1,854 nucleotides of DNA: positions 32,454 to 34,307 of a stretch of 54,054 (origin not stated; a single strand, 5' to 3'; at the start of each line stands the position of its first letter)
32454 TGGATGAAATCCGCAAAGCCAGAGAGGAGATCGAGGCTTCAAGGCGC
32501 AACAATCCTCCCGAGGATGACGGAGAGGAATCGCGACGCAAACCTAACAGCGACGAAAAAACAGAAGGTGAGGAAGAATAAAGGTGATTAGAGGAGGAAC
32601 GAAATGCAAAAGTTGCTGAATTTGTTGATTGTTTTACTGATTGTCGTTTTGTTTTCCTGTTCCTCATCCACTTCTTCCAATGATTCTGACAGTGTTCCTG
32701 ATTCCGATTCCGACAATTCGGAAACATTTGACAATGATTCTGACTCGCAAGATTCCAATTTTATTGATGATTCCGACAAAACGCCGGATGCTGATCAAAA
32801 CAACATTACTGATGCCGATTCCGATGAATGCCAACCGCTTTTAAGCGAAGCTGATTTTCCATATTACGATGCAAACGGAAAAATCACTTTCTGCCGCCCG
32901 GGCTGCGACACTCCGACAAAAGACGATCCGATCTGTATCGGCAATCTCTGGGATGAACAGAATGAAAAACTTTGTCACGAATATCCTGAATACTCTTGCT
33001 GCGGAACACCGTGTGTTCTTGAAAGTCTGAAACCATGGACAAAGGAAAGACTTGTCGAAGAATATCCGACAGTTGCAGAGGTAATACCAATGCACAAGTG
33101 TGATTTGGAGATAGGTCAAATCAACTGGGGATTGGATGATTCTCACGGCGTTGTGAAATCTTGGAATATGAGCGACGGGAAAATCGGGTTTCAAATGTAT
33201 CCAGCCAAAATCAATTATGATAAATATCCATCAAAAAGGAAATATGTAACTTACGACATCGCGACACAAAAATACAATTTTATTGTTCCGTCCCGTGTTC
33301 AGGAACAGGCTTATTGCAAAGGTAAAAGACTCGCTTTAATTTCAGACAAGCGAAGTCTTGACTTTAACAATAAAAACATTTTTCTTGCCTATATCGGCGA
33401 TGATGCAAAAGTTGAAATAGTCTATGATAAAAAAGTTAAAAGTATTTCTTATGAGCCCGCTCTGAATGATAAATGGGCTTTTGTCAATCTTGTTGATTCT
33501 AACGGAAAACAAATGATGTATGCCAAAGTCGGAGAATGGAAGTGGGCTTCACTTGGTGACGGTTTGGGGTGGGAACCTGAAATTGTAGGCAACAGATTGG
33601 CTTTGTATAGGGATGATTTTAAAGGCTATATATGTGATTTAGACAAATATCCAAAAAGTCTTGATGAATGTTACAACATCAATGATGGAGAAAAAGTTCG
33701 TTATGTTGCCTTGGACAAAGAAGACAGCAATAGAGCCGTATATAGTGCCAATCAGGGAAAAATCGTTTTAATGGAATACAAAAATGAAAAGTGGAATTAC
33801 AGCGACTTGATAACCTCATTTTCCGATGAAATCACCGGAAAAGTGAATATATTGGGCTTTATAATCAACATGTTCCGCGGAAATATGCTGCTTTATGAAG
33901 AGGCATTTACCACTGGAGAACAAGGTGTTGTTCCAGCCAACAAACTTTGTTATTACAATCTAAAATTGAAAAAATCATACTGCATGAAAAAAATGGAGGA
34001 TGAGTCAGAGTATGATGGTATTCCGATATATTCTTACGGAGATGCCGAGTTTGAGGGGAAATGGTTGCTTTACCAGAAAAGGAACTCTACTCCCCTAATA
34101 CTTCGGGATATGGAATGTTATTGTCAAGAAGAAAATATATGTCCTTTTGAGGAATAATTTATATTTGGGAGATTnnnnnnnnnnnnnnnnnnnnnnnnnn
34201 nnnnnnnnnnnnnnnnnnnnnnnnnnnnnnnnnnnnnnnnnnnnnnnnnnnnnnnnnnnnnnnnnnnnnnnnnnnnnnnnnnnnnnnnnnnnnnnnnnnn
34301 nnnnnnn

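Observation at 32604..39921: AT-rich three-gene cassette: two Cys-rich paralogs bracketing a giant Ca-binding/propeller protein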

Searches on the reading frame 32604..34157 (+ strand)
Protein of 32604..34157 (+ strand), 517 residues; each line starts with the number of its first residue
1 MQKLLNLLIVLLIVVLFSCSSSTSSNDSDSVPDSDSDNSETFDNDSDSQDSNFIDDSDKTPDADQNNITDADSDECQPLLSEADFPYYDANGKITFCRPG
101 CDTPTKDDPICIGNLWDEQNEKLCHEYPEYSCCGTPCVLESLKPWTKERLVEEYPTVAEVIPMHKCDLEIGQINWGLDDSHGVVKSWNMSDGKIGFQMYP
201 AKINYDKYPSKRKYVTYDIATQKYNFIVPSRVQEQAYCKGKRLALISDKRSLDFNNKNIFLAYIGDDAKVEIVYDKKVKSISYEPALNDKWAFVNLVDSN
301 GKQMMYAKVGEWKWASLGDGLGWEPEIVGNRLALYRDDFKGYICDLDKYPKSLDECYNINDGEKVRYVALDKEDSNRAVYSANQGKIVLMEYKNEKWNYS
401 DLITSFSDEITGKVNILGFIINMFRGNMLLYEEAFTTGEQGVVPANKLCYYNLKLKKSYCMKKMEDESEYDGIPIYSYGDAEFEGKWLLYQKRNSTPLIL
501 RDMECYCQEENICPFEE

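Call 4: search_protein_families(library=pfam, proteins=[window:32604-34157:+], max_evalue=0.1)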
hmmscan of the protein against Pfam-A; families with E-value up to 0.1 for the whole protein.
window:32604-34157:+ (517 aa): 2 families
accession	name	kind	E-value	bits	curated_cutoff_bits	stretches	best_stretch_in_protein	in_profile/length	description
PF20187.3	DUF6550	-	0.039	14.6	27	1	6-72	18-83/190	Family of unknown function (DUF6550)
PF05399.16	EVI2A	-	0.079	12.9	25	0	5-69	6-71/231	Ectropic viral integration site 2A protein (EVI2A)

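Call 9: search_protein_families(library=ncbifam, proteins=[window:32604-34157:+], max_evalue=0.01)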
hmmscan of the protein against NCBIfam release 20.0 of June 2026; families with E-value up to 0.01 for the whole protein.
window:32604-34157:+ (517 aa): 0 families

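Call 10: find_homologous_proteins(query=window:32604-34157:+, max_evalue=0.001)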
Query window:32604-34157:+ (517 aa): 360 proteins with E <= 0.001 among 6942 candidates; the best 120 are listed.
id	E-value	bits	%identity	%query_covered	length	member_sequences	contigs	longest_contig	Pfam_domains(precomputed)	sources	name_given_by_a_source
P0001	5.8e-295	997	86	86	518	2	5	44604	-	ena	-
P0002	1.1e-286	970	79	100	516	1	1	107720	-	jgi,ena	-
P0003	6.7e-286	967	83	86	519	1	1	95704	-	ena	-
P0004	5.4e-285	964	83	86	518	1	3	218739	-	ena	-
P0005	4.2e-283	958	79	99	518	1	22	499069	-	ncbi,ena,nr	ncbi:hypothetical protein IJG44_00950 [bacterium]|nr:hypothetical protein [bacterium]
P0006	8.9e-282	954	78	99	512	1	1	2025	-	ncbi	-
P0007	1.8e-276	936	81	85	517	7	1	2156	-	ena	-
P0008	8.0e-276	934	77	100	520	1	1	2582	-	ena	-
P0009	2.5e-273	926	76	97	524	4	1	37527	-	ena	-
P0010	4.3e-273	925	76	94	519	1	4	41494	-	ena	-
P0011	6.1e-273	925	79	90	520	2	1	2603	-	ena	-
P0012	2.6e-272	923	78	97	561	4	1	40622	-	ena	-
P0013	5.7e-272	921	78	94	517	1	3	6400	-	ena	-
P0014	7.7e-271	918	77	100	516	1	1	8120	-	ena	-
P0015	3.0e-269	912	76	97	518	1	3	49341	-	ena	-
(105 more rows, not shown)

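Call 12: find_related_loci(query=window:32604-34157:+, collection=genome_contigs, flank=10000)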
Query window:32604-34157:+ (517 aa) in genome_contigs; peptide patterns used: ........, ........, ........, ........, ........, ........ (x = any residue, [..] = any of these).
40 stretches matched a pattern; 26 encode a relative of the query (tblastn E <= 1e-3); 23 distinct loci.
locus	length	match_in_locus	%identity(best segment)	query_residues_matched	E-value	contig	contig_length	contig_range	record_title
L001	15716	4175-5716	79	4-517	0e+0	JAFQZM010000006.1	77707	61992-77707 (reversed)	Bacterium isolate RGIG2292 Goat_Duodenum-5__c67896, whole genome shotgun sequence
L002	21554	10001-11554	74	1-517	0e+0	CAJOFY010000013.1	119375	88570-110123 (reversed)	uncultured bacterium isolate Red_deer_3_mag_66 genome assembly, contig: scaffold_687, whole genome shotgun sequence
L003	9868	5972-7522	75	1-517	0e+0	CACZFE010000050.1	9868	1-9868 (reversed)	MAG: uncultured Spirochaetales bacterium isolate RUG12558 genome assembly, contig: RUG12558_asm_50, whole genome shotgun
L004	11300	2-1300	82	86-517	0e+0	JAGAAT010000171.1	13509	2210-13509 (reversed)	Bacterium isolate RGIG8272 Water_buffalos_Rumen-5__c2209459, whole genome shotgun sequence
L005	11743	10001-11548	63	2-517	0e+0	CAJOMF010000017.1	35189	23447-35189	uncultured bacterium isolate Reindeer_2_mag_13 genome assembly, contig: scaffold_614, whole genome shotgun sequence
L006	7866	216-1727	61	4-517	0e+0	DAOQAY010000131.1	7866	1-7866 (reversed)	MAG TPA_asm: bacterium isolate AMR_MDS_1250 NODE_11094_length_7866_cov_4.612598, whole genome shotgun sequence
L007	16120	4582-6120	63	7-517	0e+0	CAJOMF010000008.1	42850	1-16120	uncultured bacterium isolate Reindeer_2_mag_13 genome assembly, contig: scaffold_366, whole genome shotgun sequence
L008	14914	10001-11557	61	1-517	0e+0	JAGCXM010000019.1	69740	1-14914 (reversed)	Bacterium isolate RGIG10212 Yak_Rumen-5__c800237, whole genome shotgun sequence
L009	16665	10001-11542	60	7-517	0e+0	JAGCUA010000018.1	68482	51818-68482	Bacterium isolate RGIG10122 Yak_Rumen-4__c530292, whole genome shotgun sequence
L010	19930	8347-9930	59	1-517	0e+0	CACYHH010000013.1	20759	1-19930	MAG: uncultured Spirochaetales bacterium isolate RUG11946 genome assembly, contig: RUG11946_asm_13, whole genome shotgun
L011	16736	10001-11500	62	18-517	0e+0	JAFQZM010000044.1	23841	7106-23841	Bacterium isolate RGIG2292 Goat_Duodenum-5__c479942, whole genome shotgun sequence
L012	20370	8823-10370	59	1-517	0e+0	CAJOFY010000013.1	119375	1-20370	uncultured bacterium isolate Red_deer_3_mag_66 genome assembly, contig: scaffold_687, whole genome shotgun sequence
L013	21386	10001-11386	64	53-517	0e+0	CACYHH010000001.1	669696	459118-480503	MAG: uncultured Spirochaetales bacterium isolate RUG11946 genome assembly, contig: RUG11946_asm_1, whole genome shotgun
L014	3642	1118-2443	62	75-517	0e+0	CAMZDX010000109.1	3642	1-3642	MAG TPA_asm: uncultured bacterium isolate SRR10912534_bin.77_metaWRAP_v1.3_MAG genome assembly, contig: ERZ14210014.6201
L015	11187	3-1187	65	119-517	2e-180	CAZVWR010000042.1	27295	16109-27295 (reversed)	MAG TPA_asm: uncultured Spirochaetales bacterium isolate SRP220891_co1_470 genome assembly, contig: NODE_3363_length_272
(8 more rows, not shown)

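Call 14: search_solved_structures(query=window:32604-34157:+, max_evalue=10)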
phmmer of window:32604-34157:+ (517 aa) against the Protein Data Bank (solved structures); distinct sequences matched with E-value up to 10: 0.

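Call 23: predict_structure(alignment_id=A1)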
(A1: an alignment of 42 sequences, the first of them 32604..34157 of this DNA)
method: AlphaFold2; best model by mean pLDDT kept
length: 517 residues; sequences in the alignment: 42
mean_pLDDT: 85.4   pTM: 0.81
mean pLDDT of the five models: 85.4, 84.1, 84.0, 83.3, 82.7
residues with pLDDT >= 90: 348; 70-90: 100; 50-70: 12; < 50: 57
segments of 3 or more residues with pLDDT < 50: 18-73
pLDDT, mean of each block of 10 residues (from residue 1): 73 63 30 29 29 31 34 68 92 92 91 95 95 93 93 87 92 86 88 96 94 97 97 95 97 94 97 95 95 96 97 96 96 95 97 95 91 96 91 92 90 89 97 86 88 95 87 89 96 83 97 87
secondary structure, 60 per line:
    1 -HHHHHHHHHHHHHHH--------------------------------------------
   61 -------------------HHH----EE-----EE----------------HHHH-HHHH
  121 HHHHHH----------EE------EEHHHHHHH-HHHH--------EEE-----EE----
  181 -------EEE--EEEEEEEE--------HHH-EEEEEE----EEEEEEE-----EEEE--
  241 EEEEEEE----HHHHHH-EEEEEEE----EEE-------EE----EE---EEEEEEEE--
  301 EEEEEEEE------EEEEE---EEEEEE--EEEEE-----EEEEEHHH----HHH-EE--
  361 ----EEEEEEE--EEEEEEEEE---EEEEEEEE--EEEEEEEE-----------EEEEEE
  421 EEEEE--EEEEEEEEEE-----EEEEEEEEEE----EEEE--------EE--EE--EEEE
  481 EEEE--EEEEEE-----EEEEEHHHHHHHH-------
elements in order: H2-16 H112-115 H117-126 H147-153 H155-158 E167-169 E188-190 E193-200 E213-218 E223-229 E235-238 E241-247 H252-257 E259-265 E270-272 E291-298 E301-308 E315-319 E323-328 E331-335 E341-345 E365-371 E374-382 E386-393 E396-403 E415-425 E428-437 E443-452 E457-460 E477-484 E487-492 E498-502 H503-510

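Call 25: fold_search(model_id=the predicted structure, library=pdb)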
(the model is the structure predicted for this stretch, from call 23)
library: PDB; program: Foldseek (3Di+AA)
matches with E <= 10: 1507; with E <= 0.001: 874
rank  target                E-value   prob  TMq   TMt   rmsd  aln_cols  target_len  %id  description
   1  2bkl_A                3.8e-09  1.00  0.40  0.31   9.3       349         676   11  Structural and Mechanistic Analysis of Two Prolyl Endopeptidases: Role of Inter-Domain Dynamics in Catalysis and Speci (released 2005-03-09)
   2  4r40_C                2.1e-08  1.00  0.31  0.38  13.2       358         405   11  Crystal Structure of TolB/Pal complex from Yersinia pestis. (released 2014-09-03)
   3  1nex_B                2.7e-08  1.00  0.35  0.40  13.4       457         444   12  Crystal Structure of ScSkp1-ScCdc4-CPD peptide complex (released 2003-02-18)
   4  3v7d_B                3.6e-08  1.00  0.36  0.40  13.3       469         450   13  Crystal Structure of ScSkp1-ScCdc4-pSic1 peptide complex (released 2012-05-02)
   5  2agl_A                4.4e-08  1.00  0.38  0.51   9.8       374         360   10  Crystal structure of the phenylhydrazine adduct of aromatic amine dehydrogenase from Alcaligenes faecalis (released 2006-04-25)
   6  3c5m_B                4.6e-08  1.00  0.43  0.57   6.8       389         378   10  Crystal structure of oligogalacturonate lyase (VPA0088) from Vibrio parahaemolyticus. Northeast Structural Genomics Co (released 2008-02-26)
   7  2ah1_A                5.4e-08  1.00  0.40  0.54   8.5       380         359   10  Crystal structure of aromatic amine dehydrogenase (AADH) from Alcaligenes faecalis (released 2006-04-25)
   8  2h47_D                6.1e-08  1.00  0.38  0.51   7.1       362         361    9  Crystal Structure of an Electron Transfer Complex Between Aromatic Amine Dephydrogenase and Azurin from Alcaligenes Fa (released 2006-11-21)
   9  6y7o_A                9.3e-08  1.00  0.34  0.51   6.4       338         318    9  The complex between the eight-bladed symmetrical designer protein Tako8 and the silicotungstic acid Keggin (STA) (released 2020-12-16)
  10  3c5m_A                9.3e-08  1.00  0.42  0.55   6.9       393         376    9  Crystal structure of oligogalacturonate lyase (VPA0088) from Vibrio parahaemolyticus. Northeast Structural Genomics Co (released 2008-02-26)
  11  2h3x_A                1.1e-07  1.00  0.39  0.52   7.1       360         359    9  Crystal Structure of an Electron Transfer Complex Between Aromatic Amine Dehydrogenase and Azurin from Alcaligenes Fae (released 2006-11-21)
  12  2agl_B                1.2e-07  1.00  0.38  0.51   9.9       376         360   10  Crystal structure of the phenylhydrazine adduct of aromatic amine dehydrogenase from Alcaligenes faecalis (released 2006-04-25)
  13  2agx_A                1.2e-07  1.00  0.36  0.49   5.6       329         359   10  Crystal structure of the Schiff base intermediate in the reductive half-reaction of aromatic amine dehydrogenase (AADH (released 2006-04-25)
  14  2i0r_A                1.3e-07  1.00  0.36  0.49   8.5       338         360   11  Crystal structure of aromatic amine dehydrogenase TTQ-formamide adduct (released 2007-04-24)
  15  2hj4_A                1.4e-07  1.00  0.38  0.52   8.7       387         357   10  Crystal structure of Alcaligenes faecalis AADH complex with p-nitrobenzylamine (released 2007-11-06)
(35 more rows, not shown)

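Call 27: search_solved_structures(query=A1, max_evalue=10)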
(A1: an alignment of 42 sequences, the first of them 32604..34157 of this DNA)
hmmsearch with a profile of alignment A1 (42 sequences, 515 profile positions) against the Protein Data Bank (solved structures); distinct sequences matched with E-value up to 10: 2.
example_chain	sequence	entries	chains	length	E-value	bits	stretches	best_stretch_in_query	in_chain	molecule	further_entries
5kuy_G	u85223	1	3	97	0.13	14.2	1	217-279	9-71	Designed influenza inhibitor HSB.2A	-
5kux_A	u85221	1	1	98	0.86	11.6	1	217-279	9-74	Designed influenza inhibitor protein HSB.2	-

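Call 67: search_protein_representatives(alignment_id=A1)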
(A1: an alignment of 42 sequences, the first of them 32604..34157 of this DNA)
Query: 42 sequences, 515 profile positions. Proteins with E-value up to 0.001 (for the whole library): 142; up to 1e-10: 109; up to 1e-30: 67. The best 142 are listed.
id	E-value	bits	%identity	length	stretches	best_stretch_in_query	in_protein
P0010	4.4e-216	735.1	-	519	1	4-515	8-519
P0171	3.4e-192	656.3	-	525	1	1-515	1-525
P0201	7.6e-190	648.6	-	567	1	7-514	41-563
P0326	3.1e-175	600.4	-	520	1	4-514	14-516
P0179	1.4e-173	594.9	-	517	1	3-515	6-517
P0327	4.4e-172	590.0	-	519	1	6-514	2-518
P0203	5.0e-170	583.2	-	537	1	7-514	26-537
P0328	2.8e-143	494.9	-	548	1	4-514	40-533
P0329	8.0e-142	490.1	-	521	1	6-514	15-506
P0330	5.8e-130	451.0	-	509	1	8-514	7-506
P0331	3.8e-124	431.8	-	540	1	5-514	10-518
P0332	1.4e-123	429.9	-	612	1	5-514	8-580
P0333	7.1e-123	427.6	-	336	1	187-515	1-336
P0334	2.3e-122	425.9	-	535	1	5-515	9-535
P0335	4.8e-121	421.6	-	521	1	1-513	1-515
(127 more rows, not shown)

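Call 69: search_protein_families(library=pfam, alignment_id=A3, max_evalue=0.01)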
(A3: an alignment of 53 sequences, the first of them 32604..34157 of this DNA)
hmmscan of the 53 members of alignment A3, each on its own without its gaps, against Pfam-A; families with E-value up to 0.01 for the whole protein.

A. member 1, window:32604-34157:+ (517 aa): 0 families

B. families by the number of members that match (of 53 scanned): 1 family
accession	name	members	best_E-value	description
PF20854.2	LED_rpt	1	0.008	LED repeat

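Call 70: search_solved_structures(query=A3, max_evalue=10)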
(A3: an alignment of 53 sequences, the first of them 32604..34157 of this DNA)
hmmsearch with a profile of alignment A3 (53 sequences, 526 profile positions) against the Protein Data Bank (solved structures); distinct sequences matched with E-value up to 10: 2.
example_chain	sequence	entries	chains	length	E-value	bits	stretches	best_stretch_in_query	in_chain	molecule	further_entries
6d2c_A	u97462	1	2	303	0.084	14.9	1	6-87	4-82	Ulvan lyase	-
6d3u_A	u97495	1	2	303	0.086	14.9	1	6-87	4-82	Ulvan lyase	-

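Call 83: fold_search(model_id=the predicted structure, library=viral)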
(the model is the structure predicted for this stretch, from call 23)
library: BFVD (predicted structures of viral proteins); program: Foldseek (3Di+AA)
matches with E <= 10: 939; with E <= 0.001: 193
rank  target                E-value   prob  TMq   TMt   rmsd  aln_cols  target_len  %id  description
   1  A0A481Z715            3.5e-08  1.00  0.32  0.33  19.9       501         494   10  Uncharacterized protein [Pithovirus LCPAC104]
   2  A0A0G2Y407            6.9e-08  1.00  0.34  0.36   6.3       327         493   11  WD40 family protein [Acanthamoeba polyphaga mimivirus Kroon]
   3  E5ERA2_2              2.4e-07  1.00  0.38  0.21   7.9       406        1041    8  (no name in the UniProt tables at hand)
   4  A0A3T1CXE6            2.6e-07  1.00  0.31  0.46   7.0       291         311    8  WD40 domain-containing protein [Acanthamoeba castellanii medusavirus J1]
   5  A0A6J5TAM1            2.8e-07  1.00  0.29  0.31  14.3       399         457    9  Bacteriophage P22, Gp10, DNA-stabilising [uncultured Caudovirales phage]
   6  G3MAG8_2              3.8e-07  1.00  0.35  0.22   7.5       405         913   11  Gp427 [Bacillus phage G]
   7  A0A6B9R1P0            4.0e-07  1.00  0.27  0.19  34.7       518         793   12  (no name in the UniProt tables at hand)
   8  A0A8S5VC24            4.8e-07  1.00  0.24  0.24  11.7       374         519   11  Short tail fiber protein [Siphoviridae sp. ctKsH2]
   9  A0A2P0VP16            5.9e-07  1.00  0.34  0.20   9.9       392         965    9  TIR/WD40 domain-containing protein [Tetraselmis virus 1]
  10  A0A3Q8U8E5            7.3e-07  1.00  0.34  0.36   6.1       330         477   11  BTB/POZ domain-containing protein [Megavirus baoshan]
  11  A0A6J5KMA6            8.6e-07  1.00  0.15  0.12  14.6       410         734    8  Uncharacterized protein [uncultured Caudovirales phage]
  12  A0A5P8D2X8            9.0e-07  1.00  0.30  0.44   7.3       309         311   12  (no name in the UniProt tables at hand)
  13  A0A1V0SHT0            9.5e-07  1.00  0.36  0.32  16.9       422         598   10  prolyl oligopeptidase [Klosneuvirus KNV1]
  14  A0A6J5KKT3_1          1.1e-06  1.00  0.35  0.26  29.1       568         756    9  Intramolecular chaperone auto-processing domain containing protein [uncultured Caudovirales phage]
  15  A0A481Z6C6            1.2e-06  1.00  0.36  0.40  11.3       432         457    9  F-box and regulator of chromosome condensation repeat protein [Pithovirus LCPAC202]
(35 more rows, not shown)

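Call 95: search_protein_families(library=pfam, proteins=[L001:7318-11868:+], max_evalue=0.001)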
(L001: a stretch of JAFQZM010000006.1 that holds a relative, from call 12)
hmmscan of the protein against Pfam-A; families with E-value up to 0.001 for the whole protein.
L001:7318-11868:+ (1517 aa): 1 family
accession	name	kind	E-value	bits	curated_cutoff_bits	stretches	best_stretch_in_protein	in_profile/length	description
PF02412.23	TSP_3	-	1.2e-25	89.3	25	3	411-446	1-36/36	Thrombospondin type 3 repeat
